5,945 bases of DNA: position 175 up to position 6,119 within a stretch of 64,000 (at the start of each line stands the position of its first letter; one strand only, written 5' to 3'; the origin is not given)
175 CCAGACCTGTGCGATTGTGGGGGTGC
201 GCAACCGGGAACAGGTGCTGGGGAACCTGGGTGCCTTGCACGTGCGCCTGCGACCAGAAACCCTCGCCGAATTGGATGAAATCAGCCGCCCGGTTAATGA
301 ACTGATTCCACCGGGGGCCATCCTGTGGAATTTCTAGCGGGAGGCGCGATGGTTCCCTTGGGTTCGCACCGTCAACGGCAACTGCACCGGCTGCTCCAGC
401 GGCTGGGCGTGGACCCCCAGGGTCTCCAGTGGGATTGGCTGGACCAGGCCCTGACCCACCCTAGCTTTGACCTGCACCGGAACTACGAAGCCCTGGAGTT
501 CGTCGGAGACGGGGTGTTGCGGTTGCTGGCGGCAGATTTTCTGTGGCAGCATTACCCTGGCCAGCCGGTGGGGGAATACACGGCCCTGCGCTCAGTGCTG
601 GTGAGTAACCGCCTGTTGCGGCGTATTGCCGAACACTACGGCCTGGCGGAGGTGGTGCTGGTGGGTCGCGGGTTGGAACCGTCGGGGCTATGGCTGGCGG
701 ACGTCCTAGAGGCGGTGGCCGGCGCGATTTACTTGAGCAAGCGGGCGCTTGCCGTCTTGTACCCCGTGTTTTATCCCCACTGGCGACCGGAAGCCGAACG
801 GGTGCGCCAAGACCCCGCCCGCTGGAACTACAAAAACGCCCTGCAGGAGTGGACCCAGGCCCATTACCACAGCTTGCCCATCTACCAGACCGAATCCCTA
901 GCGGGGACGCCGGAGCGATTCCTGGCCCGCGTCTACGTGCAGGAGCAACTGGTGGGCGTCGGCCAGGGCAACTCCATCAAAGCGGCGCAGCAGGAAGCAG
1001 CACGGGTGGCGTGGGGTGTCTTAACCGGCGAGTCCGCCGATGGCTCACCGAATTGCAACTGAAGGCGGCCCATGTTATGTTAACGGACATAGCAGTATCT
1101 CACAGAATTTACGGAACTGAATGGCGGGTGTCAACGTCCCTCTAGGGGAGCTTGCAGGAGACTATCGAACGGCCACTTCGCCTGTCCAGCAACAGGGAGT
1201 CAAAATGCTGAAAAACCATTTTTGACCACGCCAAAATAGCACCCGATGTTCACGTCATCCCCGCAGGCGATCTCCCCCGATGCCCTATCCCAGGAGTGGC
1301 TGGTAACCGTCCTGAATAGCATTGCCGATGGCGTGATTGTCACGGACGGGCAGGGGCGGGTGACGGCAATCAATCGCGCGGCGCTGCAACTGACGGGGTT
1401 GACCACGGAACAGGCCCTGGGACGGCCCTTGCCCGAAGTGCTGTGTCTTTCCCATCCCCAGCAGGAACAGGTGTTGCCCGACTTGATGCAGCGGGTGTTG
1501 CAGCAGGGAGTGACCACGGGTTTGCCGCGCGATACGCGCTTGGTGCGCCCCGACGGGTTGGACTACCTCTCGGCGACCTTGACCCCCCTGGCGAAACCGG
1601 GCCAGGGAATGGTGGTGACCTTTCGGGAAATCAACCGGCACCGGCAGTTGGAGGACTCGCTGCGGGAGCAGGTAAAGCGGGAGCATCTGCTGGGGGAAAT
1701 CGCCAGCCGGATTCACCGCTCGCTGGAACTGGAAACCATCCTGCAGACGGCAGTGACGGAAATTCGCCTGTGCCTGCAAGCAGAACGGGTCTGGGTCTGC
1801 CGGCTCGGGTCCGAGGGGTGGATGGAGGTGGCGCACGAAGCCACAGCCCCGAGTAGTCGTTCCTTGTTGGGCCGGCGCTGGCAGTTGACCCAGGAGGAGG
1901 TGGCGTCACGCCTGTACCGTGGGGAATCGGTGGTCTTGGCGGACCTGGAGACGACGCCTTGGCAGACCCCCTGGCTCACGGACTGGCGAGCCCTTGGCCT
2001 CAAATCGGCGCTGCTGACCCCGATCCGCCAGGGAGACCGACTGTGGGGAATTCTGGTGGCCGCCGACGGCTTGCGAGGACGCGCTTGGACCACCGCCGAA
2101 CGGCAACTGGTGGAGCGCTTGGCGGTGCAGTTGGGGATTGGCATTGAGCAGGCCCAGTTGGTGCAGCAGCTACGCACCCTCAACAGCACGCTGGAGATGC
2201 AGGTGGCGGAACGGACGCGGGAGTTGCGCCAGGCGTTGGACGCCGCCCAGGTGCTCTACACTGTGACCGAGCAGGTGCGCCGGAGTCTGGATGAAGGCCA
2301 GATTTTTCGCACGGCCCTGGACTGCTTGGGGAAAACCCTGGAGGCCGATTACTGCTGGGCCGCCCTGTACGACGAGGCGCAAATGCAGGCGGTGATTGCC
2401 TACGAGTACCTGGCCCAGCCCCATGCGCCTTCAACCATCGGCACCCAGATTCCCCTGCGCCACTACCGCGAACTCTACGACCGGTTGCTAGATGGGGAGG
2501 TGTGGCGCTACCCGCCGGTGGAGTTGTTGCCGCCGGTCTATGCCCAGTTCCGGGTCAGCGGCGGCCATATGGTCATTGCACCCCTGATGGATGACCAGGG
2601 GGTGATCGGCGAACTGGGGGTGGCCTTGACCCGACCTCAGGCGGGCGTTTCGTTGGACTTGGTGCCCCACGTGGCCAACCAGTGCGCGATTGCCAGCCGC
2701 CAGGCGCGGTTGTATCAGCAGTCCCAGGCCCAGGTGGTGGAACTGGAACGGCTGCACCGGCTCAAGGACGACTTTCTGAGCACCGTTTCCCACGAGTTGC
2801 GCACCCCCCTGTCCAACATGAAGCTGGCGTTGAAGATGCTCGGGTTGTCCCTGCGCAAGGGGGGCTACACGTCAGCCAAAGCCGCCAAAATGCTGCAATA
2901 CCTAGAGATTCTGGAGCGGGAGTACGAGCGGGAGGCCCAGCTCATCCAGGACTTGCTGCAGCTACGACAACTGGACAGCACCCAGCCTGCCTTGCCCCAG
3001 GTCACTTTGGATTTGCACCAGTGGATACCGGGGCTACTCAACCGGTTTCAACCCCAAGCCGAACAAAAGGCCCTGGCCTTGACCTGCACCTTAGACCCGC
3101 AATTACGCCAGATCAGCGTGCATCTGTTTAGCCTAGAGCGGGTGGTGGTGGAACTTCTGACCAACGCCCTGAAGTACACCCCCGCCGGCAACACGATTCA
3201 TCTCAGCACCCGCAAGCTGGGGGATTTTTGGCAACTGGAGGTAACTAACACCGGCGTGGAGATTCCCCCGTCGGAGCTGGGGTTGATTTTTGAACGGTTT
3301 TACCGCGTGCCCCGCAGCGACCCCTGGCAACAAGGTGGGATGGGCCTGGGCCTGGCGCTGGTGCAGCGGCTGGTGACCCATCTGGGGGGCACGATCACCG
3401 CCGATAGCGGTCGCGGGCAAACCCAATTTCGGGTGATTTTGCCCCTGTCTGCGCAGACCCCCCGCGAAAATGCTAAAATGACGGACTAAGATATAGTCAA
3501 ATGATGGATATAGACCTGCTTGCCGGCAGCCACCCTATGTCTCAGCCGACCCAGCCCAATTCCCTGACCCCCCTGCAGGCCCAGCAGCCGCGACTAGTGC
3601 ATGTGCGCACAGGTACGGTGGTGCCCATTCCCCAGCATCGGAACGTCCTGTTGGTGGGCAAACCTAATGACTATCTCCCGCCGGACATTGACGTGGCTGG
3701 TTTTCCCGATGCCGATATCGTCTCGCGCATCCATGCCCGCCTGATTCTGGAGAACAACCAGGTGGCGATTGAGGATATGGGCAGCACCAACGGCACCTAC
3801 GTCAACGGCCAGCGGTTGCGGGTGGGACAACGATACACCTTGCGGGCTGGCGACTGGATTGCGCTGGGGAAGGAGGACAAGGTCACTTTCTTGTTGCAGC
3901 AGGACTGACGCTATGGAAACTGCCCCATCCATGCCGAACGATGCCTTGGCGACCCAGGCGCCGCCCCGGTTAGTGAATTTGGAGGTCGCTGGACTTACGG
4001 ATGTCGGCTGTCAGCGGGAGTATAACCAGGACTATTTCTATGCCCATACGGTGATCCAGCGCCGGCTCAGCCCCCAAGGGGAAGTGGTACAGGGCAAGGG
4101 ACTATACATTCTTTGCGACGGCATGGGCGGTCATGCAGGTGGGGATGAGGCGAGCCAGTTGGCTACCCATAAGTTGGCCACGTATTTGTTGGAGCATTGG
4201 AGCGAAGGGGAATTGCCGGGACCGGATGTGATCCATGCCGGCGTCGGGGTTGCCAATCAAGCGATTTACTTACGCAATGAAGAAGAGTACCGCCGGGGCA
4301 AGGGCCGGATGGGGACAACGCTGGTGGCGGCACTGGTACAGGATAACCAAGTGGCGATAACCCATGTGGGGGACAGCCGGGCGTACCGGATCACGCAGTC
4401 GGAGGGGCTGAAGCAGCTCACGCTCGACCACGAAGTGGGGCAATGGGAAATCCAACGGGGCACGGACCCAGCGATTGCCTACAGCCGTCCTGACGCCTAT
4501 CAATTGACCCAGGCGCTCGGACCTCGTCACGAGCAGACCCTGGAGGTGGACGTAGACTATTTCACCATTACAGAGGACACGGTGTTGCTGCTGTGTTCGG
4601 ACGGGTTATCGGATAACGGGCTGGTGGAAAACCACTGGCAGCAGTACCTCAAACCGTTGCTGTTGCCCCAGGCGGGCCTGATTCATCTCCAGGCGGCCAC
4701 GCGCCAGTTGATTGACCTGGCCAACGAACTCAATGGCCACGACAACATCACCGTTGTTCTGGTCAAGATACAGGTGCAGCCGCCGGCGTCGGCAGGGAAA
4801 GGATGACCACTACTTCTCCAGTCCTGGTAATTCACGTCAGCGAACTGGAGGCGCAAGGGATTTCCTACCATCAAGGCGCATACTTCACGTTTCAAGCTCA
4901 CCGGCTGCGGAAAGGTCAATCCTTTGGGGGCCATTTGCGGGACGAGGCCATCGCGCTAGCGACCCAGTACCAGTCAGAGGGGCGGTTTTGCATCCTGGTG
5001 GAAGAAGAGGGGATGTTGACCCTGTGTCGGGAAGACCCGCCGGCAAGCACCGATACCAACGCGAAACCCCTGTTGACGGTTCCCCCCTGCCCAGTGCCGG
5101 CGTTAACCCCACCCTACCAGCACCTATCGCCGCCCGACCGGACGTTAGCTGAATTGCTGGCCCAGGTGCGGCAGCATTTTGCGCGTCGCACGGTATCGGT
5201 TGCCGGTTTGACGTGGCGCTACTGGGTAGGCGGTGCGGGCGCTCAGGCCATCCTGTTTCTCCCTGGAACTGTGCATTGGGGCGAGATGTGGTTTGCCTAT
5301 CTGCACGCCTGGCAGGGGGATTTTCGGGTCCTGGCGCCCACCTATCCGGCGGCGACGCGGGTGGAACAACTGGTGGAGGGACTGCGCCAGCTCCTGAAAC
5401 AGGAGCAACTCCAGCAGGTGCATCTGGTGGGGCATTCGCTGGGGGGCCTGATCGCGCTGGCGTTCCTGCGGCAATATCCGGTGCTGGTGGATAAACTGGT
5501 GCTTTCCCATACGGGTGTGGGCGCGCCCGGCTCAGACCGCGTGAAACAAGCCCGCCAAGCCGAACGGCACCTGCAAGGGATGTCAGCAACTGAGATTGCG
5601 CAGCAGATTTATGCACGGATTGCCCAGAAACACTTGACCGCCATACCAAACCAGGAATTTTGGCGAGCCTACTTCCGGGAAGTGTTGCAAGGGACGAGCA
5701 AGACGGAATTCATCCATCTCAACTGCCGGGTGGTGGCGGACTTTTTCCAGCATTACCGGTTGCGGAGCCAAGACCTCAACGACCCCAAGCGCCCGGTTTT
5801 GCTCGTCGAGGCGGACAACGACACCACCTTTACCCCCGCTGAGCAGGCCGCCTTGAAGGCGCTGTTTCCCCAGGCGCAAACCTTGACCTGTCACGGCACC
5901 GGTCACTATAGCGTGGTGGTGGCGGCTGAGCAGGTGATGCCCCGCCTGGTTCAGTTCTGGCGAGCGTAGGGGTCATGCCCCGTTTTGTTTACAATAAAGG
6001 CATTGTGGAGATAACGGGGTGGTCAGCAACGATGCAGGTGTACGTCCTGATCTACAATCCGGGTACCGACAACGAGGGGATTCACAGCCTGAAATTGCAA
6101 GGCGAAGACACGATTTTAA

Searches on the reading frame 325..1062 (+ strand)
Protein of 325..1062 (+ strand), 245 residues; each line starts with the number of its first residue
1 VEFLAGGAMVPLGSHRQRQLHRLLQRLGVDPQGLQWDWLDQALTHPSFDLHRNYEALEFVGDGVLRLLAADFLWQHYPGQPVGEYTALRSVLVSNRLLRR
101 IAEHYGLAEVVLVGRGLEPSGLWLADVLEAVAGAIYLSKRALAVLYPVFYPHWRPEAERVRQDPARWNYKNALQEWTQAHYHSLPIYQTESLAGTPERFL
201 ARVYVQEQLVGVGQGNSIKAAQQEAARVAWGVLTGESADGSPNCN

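Call 35: search_protein_families(library=pfam, max_evalue=0.00001, proteins=[window:325-1062:+])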
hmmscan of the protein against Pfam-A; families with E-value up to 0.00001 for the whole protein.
window:325-1062:+ (245 aa): 3 families
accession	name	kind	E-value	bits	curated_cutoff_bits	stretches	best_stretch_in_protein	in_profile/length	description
PF14622.11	Ribonucleas_3_3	-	9.3e-17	61.8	35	1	39-139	5-111/128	Ribonuclease-III-like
PF00636.31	Ribonuclease_3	-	2.2e-16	60.9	27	1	55-139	1-101/102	Ribonuclease III domain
PF00035.32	dsrm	-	3.8e-10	40.6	23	1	169-230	1-63/66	Double-stranded RNA binding motif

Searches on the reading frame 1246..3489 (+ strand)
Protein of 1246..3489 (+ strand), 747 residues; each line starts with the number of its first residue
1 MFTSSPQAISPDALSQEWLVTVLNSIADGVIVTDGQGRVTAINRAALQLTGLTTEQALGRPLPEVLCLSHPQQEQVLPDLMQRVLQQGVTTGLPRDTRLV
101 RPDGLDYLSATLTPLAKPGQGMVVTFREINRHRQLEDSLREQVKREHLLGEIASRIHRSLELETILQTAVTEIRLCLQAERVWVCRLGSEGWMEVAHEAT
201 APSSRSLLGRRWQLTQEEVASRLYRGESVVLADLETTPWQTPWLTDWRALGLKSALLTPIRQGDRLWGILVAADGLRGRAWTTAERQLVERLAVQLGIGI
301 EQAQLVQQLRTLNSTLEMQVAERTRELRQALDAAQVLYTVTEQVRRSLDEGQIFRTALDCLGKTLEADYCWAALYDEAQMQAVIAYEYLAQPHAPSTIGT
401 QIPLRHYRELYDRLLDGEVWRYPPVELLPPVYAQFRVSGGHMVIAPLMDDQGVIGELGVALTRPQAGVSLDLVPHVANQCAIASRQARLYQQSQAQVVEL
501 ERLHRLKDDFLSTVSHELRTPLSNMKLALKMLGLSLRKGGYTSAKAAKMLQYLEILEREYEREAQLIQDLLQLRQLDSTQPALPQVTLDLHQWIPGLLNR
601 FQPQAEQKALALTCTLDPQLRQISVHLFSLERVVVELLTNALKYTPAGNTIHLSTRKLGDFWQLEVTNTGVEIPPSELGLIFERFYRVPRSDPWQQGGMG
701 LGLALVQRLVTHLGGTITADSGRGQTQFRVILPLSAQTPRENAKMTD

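Call 5: search_protein_families(library=ncbifam, max_evalue=1e-10, proteins=[window:1246-3489:+])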
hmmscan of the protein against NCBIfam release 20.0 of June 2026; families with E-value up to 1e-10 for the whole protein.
window:1246-3489:+ (747 aa): 63 families (the best 25 are shown)
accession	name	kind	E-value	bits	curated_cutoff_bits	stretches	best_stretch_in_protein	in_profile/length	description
NF046044.1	PnpS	equivalog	3.9e-55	187.5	400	1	496-733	159-390/390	two-component system histidine kinase PnpS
NF033092.0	HK_WalK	equivalog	1.4e-54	185.7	725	1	496-733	361-593/594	cell wall metabolism sensor histidine kinase WalK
TIGR02966.1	phoR_proteo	equivalog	1e-46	159.5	334.2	1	496-731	103-332/333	phosphate regulon sensor histidine kinase PhoR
TIGR01386.1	cztS_silS_copS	subfamily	2.8e-38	132.1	292.55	1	501-733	235-457/457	heavy metal sensor histidine kinase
NF008468.0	PRK11360.1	equivalog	4.1e-37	127.8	646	1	492-738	382-612/616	two-component system sensor histidine kinase AtoS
NF041735.1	hist_kin_RppB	equivalog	1.6e-35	122.8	400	1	508-732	217-437/438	two-component system sensor histidine kinase RppB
NF047874.1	MASE3_PAS_HK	subfamily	2.5e-35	122.4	560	1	489-743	380-633/655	MASE3 domain-containing sensor histidine kinase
NF033091.0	HK_VanS_ACDEFG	equivalog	8.3e-34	117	400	1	504-733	71-293/293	vancomycin resistance histidine kinase VanS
NF033093.1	HK_VicK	exception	2.2e-33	115.6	680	1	498-737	200-438/448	cell wall metabolism sensor histidine kinase VicK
NF041880.1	EPS_EpsF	equivalog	3.4e-33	114.9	900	1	499-733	266-492/492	response regulator EpsF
NF040691.1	MtrAB_MtrB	equivalog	1.7e-31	109.8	450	1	492-739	256-497/507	MtrAB system histidine kinase MtrB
NF012163.2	BaeS_SmeS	equivalog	2.2e-31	109.3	500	1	498-721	231-444/457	sensor histidine kinase efflux regulator BaeS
NF007345.0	PRK09835.1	subfamily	7e-31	107.3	423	1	506-733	261-479/482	Cu(+)/Ag(+) sensor histidine kinase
NF038297.2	hybrid_HK_HrmK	equivalog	1e-30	106.9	725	1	475-742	196-465/607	hybrid histidine kinase/response regulator HrmK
NF041832.1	near_NosP_CTERM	subfamily_domain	1.8e-29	103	400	1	507-741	7-232/370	NahK/ErcS family hybrid sensor histidine kinase/response regulator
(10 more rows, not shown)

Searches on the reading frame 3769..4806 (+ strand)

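Call 35: search_protein_families(library=pfam, max_evalue=0.00001, proteins=[window:3769-4806:+])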
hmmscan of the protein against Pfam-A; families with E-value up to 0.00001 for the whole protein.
window:3769-4806:+ (345 aa): 2 families
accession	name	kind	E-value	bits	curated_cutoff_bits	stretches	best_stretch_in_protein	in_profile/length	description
PF13672.11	PP2C_2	-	2.6e-11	43.9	24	1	111-298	26-192/209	Protein phosphatase 2C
PF00481.26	PP2C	-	1.8e-07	31.5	20.3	1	122-223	42-142/255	Protein phosphatase 2C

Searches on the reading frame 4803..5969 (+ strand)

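Call 35: search_protein_families(library=pfam, max_evalue=0.00001, proteins=[window:4803-5969:+])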
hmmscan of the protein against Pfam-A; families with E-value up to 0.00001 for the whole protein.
window:4803-5969:+ (388 aa): 4 families
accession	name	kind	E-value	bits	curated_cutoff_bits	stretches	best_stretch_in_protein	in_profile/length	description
PF00561.26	Abhydrolase_1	-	3e-16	60.3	25.8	1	186-372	51-242/245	alpha/beta hydrolase fold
PF12697.13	Abhydrolase_6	-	5.1e-14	53.9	26.3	1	150-377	1-213/217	Alpha/beta hydrolase family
PF12146.15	Hydrolase_4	-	2.4e-08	34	27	1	190-354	58-216/239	Serine aminopeptidase, S33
PF02089.21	Palm_thioest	-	4.5e-06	27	26.8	1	186-353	57-211/254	Palmitoyl protein thioesterase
